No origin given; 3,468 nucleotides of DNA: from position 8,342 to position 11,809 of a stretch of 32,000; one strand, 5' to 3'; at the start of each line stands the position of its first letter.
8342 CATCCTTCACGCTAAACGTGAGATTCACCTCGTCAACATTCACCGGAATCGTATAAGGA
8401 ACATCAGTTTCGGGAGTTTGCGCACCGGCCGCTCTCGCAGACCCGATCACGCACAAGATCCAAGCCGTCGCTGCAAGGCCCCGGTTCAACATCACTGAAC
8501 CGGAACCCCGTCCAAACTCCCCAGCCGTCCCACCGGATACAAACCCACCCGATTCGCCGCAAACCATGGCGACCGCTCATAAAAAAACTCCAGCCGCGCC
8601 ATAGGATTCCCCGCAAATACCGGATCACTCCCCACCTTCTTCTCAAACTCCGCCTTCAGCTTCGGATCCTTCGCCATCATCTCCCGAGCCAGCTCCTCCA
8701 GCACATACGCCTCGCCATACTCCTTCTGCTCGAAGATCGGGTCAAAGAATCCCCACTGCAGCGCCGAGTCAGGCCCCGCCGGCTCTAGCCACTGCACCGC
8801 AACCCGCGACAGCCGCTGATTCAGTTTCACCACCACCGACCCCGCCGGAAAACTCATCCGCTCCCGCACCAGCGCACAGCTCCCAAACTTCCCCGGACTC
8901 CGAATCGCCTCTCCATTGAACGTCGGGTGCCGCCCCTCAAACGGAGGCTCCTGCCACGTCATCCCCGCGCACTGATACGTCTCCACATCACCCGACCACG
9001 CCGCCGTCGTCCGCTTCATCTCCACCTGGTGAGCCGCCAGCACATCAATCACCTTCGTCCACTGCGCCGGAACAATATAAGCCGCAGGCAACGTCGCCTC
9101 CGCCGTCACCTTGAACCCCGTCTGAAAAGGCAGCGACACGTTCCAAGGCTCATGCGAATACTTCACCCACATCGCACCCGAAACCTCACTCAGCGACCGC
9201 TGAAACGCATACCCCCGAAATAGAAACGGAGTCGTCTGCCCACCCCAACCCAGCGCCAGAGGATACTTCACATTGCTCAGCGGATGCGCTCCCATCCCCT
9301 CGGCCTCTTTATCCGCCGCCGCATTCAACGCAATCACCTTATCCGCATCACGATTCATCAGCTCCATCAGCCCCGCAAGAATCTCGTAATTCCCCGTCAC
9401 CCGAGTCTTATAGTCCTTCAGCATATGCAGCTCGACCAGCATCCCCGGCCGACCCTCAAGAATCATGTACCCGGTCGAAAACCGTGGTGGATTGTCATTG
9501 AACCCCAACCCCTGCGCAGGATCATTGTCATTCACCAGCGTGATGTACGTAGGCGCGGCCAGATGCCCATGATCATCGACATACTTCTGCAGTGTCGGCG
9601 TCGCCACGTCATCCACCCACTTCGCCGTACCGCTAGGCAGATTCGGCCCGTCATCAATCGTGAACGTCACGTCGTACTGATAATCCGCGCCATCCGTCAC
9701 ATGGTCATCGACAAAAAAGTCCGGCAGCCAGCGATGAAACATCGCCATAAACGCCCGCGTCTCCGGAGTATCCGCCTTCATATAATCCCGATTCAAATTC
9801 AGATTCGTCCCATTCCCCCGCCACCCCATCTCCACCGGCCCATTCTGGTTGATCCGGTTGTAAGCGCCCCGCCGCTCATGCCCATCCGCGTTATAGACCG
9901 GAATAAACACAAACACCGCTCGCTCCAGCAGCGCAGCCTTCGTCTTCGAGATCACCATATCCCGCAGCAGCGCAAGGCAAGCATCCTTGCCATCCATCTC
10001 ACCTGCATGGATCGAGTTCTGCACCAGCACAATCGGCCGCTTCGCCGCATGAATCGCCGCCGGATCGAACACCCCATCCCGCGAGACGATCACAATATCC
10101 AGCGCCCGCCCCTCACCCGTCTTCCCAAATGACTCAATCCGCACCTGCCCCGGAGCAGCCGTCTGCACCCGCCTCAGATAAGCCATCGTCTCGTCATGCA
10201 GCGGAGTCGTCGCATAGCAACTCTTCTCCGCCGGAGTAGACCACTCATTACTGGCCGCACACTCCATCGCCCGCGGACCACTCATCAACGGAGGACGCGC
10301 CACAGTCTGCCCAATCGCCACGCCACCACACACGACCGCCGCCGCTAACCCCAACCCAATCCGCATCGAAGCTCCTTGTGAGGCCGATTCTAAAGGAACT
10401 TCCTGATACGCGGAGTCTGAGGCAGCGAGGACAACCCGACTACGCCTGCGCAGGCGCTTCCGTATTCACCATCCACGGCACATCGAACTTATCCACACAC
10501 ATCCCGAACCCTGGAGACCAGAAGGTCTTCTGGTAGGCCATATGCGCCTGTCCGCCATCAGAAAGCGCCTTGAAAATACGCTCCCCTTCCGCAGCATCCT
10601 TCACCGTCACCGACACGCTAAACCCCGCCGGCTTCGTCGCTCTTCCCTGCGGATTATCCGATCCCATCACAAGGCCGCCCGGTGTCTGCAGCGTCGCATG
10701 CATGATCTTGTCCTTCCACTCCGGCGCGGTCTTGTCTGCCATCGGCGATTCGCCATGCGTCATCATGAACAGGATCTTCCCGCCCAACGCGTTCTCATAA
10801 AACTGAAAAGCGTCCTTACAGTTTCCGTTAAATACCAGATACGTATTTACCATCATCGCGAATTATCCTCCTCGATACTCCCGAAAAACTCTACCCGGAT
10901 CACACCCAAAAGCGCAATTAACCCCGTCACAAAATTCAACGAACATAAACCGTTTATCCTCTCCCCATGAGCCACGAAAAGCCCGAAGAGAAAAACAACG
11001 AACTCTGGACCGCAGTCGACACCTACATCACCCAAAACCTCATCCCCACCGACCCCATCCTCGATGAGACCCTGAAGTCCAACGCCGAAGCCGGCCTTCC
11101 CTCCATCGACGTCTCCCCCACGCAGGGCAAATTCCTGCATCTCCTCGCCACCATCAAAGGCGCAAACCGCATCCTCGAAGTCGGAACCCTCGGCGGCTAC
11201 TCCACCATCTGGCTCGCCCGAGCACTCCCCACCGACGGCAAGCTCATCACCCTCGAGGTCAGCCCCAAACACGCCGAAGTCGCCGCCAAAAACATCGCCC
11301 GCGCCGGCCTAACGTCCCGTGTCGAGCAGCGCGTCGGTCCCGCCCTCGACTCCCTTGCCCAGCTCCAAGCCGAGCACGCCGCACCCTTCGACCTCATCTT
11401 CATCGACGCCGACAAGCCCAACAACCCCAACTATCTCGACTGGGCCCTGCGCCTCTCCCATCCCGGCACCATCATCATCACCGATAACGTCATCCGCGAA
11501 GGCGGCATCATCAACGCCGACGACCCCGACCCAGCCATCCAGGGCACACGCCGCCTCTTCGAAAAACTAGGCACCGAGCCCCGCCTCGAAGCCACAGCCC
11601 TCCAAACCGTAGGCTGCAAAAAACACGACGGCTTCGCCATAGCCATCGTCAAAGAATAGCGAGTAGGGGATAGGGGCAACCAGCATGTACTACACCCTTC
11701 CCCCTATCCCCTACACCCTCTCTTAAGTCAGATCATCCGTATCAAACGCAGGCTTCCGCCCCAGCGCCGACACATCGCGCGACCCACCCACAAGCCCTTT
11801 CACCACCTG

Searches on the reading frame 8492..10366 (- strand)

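Call 25: search_protein_families(library=pfam, proteins=[window:8492-10366:-], max_evalue=0.001)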
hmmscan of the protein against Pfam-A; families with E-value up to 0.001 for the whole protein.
window:8492-10366:- (624 aa): 1 family
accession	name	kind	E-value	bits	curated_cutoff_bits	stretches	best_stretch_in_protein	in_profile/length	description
PF00246.29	Peptidase_M14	-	7.9e-19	68.8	21.6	1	61-197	2-135/286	Zinc carboxypeptidase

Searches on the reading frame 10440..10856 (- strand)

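Call 25: search_protein_families(library=pfam, proteins=[window:10440-10856:-], max_evalue=0.001)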
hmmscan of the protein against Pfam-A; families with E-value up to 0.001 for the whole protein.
window:10440-10856:- (138 aa): 2 families
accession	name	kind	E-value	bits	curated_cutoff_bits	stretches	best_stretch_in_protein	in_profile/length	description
PF06983.19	3-dmu-9_3-mt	-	1.8e-09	38.6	24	1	4-130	4-115/116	3-demethylubiquinone-9 3-methyltransferase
PF00903.31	Glyoxalase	-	7.6e-07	30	20.6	1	4-129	3-120/121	Glyoxalase/Bleomycin resistance protein/Dioxygenase superfamily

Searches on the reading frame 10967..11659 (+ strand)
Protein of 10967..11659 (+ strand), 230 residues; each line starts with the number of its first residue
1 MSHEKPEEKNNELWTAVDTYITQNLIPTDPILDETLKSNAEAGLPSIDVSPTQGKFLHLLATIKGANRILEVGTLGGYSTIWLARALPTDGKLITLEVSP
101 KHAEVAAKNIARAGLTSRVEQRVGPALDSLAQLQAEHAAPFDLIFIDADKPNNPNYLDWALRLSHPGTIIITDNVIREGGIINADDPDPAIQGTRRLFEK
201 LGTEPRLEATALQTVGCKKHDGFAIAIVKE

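Call 25: search_protein_families(library=pfam, proteins=[window:10967-11659:+], max_evalue=0.001)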
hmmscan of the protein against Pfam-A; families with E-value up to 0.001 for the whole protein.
window:10967-11659:+ (230 aa): 5 families
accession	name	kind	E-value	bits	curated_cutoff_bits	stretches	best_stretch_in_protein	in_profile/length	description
PF01596.23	Methyltransf_3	-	5.3e-43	147.1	22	1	30-213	9-193/204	O-methyltransferase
PF13578.12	Methyltransf_24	-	6.5e-16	59.6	26.3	1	70-175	1-105/105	Methyltransferase domain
PF01135.25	PCMT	-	1.7e-09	38.2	20.3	1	53-157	62-159/210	Protein-L-isoaspartate(D-aspartate) O-methyltransferase (PCMT)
PF13847.12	Methyltransf_31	-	2.9e-08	34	27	1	64-175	2-112/145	Methyltransferase domain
PF13649.12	Methyltransf_25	-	2.5e-05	25.3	27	1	69-146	1-70/97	Methyltransferase domain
